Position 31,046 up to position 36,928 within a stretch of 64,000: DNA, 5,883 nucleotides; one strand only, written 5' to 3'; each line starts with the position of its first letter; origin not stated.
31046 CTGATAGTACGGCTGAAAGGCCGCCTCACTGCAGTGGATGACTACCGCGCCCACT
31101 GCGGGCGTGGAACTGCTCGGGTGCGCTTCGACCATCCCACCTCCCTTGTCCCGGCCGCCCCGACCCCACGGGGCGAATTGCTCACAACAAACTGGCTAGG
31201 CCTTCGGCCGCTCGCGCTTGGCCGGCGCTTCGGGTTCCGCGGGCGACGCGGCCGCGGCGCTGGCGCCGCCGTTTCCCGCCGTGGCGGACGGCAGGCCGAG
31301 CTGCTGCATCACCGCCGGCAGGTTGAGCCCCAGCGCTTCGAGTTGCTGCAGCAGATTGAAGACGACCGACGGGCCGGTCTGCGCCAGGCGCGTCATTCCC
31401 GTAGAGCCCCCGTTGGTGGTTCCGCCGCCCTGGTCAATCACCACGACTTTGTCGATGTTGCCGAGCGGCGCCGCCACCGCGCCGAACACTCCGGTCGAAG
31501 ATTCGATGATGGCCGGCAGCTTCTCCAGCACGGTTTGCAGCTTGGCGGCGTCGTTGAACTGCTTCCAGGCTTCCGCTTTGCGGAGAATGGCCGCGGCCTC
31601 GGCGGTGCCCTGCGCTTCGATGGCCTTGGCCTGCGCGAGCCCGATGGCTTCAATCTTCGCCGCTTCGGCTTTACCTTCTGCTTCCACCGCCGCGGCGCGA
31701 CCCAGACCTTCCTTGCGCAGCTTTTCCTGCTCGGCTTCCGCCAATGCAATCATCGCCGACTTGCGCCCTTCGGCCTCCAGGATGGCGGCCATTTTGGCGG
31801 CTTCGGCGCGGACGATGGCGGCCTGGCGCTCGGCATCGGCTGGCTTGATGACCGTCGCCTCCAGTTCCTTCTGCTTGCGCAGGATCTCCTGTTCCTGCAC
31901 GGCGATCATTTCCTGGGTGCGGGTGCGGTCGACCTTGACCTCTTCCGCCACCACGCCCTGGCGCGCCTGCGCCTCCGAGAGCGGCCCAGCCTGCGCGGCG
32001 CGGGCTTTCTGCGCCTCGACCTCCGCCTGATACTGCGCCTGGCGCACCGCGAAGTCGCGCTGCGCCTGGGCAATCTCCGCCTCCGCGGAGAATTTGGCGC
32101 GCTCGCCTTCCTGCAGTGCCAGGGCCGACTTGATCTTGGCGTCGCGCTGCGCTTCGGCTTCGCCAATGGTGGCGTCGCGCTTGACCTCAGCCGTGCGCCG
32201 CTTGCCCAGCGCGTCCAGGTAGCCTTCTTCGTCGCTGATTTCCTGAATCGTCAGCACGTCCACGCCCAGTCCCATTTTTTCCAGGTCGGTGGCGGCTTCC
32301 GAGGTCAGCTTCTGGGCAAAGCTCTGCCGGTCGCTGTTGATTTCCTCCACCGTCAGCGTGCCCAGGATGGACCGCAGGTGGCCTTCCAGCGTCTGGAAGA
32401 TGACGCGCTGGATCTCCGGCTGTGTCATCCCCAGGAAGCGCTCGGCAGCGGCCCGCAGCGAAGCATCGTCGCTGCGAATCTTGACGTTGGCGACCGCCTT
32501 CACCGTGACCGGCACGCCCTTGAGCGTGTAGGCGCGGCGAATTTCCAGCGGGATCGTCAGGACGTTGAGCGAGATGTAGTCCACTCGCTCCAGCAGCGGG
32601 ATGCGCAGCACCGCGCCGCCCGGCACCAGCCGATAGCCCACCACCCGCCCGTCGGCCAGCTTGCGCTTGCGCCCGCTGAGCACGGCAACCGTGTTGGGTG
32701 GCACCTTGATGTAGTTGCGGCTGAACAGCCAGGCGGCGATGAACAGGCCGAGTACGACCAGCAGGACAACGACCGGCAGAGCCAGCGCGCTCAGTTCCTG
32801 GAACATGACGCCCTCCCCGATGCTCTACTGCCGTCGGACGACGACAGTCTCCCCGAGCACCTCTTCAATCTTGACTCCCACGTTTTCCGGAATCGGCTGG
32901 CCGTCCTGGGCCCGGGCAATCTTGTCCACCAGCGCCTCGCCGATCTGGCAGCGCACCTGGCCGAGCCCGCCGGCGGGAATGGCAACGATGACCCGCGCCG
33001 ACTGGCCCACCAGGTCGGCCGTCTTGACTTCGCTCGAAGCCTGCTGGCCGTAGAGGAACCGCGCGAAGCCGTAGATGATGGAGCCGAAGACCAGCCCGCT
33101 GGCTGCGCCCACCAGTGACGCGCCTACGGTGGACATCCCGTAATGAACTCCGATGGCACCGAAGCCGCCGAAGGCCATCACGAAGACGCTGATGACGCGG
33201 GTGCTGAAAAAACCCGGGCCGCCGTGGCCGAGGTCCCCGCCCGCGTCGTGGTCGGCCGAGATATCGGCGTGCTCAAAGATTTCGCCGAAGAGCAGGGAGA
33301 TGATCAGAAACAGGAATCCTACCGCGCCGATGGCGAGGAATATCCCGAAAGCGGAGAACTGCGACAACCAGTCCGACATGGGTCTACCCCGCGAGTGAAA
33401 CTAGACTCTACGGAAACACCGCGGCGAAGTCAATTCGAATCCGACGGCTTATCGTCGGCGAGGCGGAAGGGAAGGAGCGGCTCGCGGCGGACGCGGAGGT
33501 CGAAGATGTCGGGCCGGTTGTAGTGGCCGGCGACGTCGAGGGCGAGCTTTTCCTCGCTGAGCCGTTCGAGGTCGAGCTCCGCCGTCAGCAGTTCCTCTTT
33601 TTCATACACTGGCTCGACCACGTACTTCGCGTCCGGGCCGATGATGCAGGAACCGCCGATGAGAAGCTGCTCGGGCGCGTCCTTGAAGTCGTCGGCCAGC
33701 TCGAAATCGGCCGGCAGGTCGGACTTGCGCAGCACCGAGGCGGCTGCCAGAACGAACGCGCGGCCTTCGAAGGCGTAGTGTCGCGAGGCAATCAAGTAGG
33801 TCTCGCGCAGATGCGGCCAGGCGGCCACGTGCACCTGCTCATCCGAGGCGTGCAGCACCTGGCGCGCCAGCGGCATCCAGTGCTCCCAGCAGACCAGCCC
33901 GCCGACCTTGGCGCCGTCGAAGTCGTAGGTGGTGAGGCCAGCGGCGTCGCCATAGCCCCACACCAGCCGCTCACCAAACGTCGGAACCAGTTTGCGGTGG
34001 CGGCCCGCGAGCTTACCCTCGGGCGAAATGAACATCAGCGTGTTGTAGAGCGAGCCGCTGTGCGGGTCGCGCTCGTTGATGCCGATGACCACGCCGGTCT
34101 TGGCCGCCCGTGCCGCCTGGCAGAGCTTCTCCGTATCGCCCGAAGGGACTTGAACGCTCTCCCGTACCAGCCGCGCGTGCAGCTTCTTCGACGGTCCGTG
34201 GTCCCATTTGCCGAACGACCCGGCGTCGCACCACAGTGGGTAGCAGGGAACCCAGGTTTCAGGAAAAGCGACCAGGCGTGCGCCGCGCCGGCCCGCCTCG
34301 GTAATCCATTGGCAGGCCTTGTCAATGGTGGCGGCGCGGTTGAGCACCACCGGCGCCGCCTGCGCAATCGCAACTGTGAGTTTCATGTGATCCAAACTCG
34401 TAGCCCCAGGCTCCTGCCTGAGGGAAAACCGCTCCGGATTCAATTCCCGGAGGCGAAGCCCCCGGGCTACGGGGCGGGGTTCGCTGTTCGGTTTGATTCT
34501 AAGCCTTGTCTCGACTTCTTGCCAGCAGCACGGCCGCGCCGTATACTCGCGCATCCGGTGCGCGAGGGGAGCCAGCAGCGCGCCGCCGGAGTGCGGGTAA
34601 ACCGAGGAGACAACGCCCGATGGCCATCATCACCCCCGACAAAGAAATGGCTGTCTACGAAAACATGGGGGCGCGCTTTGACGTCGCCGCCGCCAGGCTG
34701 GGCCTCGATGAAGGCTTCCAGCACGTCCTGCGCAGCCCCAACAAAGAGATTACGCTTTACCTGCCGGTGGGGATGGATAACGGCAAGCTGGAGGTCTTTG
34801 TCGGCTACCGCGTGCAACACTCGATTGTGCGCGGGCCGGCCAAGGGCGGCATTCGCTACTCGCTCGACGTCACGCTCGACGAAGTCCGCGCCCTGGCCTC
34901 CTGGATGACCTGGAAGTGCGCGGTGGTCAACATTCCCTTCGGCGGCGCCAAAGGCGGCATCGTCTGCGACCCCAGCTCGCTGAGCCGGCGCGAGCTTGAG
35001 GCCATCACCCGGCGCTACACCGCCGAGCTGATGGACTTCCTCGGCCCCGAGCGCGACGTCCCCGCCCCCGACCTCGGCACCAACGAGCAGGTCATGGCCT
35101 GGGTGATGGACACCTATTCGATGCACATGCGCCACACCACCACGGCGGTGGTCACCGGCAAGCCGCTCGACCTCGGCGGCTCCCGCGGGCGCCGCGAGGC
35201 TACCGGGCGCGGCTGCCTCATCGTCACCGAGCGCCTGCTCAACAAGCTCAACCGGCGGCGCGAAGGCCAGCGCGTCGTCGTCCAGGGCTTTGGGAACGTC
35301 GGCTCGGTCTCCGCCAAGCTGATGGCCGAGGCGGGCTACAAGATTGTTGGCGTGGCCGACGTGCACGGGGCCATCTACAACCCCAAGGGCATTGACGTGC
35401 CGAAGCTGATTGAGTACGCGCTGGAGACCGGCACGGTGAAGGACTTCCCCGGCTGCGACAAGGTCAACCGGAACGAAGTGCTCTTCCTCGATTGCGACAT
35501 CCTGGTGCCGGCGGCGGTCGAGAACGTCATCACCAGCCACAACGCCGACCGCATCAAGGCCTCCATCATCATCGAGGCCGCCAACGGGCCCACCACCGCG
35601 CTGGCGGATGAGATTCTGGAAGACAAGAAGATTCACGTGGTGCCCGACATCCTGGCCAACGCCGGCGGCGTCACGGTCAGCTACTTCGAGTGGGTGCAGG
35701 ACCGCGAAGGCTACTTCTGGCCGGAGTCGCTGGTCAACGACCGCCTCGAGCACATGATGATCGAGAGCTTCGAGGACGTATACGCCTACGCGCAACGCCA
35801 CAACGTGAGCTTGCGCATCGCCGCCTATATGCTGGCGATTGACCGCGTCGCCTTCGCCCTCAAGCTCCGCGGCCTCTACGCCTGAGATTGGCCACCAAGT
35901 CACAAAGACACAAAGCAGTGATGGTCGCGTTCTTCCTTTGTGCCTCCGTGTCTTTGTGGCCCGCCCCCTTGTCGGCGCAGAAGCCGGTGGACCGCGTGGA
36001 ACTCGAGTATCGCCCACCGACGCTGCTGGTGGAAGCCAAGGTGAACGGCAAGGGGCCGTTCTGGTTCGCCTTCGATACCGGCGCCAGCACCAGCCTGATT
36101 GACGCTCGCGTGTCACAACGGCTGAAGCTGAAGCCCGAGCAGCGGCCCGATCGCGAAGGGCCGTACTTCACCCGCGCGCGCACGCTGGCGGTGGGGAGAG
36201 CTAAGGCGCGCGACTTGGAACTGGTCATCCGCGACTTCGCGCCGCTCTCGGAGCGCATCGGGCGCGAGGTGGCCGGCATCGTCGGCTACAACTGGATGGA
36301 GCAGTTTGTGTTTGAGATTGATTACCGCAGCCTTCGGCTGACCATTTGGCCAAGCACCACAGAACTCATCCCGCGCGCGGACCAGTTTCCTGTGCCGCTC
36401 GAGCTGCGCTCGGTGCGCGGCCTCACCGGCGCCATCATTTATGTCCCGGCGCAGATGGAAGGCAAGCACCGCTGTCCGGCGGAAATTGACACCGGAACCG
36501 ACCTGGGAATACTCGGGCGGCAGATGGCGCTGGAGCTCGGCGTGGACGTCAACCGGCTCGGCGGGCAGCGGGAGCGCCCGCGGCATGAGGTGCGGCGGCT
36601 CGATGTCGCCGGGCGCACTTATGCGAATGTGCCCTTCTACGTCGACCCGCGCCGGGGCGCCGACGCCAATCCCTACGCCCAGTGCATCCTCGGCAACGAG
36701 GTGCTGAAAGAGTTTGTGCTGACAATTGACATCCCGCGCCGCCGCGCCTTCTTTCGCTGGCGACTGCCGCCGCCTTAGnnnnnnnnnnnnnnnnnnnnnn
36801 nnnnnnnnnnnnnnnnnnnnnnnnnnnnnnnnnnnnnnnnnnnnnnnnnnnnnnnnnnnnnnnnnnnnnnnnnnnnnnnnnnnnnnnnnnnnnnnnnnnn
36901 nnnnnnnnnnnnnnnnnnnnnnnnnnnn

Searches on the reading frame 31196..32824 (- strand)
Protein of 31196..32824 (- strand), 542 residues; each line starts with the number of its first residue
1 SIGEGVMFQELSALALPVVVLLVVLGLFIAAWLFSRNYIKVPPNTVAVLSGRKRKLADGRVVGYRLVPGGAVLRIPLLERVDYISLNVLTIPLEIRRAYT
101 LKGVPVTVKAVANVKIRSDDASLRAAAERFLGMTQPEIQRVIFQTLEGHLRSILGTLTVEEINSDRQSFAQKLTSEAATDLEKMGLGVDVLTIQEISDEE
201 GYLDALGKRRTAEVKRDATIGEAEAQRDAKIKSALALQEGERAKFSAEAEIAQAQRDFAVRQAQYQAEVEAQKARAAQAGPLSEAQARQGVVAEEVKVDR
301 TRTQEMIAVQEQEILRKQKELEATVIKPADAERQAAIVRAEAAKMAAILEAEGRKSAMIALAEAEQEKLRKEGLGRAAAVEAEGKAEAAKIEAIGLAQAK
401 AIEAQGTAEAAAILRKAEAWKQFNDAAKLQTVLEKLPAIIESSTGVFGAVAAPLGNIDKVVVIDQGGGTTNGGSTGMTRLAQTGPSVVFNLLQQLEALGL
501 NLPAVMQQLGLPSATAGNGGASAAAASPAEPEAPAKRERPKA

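Call 43: search_protein_families(library=pfam, proteins=[window:31196-32824:-], max_evalue=0.0001)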
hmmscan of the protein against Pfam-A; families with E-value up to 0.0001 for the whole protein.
window:31196-32824:- (542 aa): 2 families
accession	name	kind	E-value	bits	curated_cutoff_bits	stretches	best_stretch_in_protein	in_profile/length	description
PF01145.31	Band_7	-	3.5e-27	96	23.6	1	40-226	2-175/176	SPFH domain / Band 7 family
PF15975.10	Flot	-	5.3e-07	30.2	27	1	381-505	1-115/124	Flotillin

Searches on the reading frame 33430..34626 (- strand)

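Call 44: search_protein_families(library=pfam, proteins=[window:33430-34626:-], max_evalue=0.0001)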
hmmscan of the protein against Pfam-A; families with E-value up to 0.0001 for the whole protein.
window:33430-34626:- (398 aa): 1 family
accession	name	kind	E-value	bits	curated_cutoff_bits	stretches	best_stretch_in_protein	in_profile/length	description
PF00795.27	CN_hydrolase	-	7.1e-45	153.8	23.2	1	84-357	1-252/256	Carbon-nitrogen hydrolase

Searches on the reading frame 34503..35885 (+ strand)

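Call 44: search_protein_families(library=pfam, proteins=[window:34503-35885:+], max_evalue=0.0001)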
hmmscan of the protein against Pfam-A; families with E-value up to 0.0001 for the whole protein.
window:34503-35885:+ (460 aa): 2 families
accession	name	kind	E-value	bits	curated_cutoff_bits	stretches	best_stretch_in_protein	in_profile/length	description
PF00208.27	ELFV_dehydrog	-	3.5e-79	266.4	23.4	1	225-457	1-241/241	Glutamate/Leucine/Phenylalanine/Valine dehydrogenase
PF02812.23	ELFV_dehydrog_N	-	3.4e-55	185.7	25.3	1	79-206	1-128/129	Glu/Leu/Phe/Val dehydrogenase, dimerisation domain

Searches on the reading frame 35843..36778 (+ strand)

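Call 44: search_protein_families(library=pfam, proteins=[window:35843-36778:+], max_evalue=0.0001)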
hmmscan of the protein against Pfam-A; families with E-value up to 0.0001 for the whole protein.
window:35843-36778:+ (311 aa): 2 families
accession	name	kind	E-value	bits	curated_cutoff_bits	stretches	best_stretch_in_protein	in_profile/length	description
PF13650.11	Asp_protease_2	-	3e-18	66.7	24.3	2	63-151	1-90/90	Aspartyl protease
PF13975.11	gag-asp_proteas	-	1e-12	48.9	28.2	1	63-102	1-39/92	gag-polyprotein putative aspartyl protease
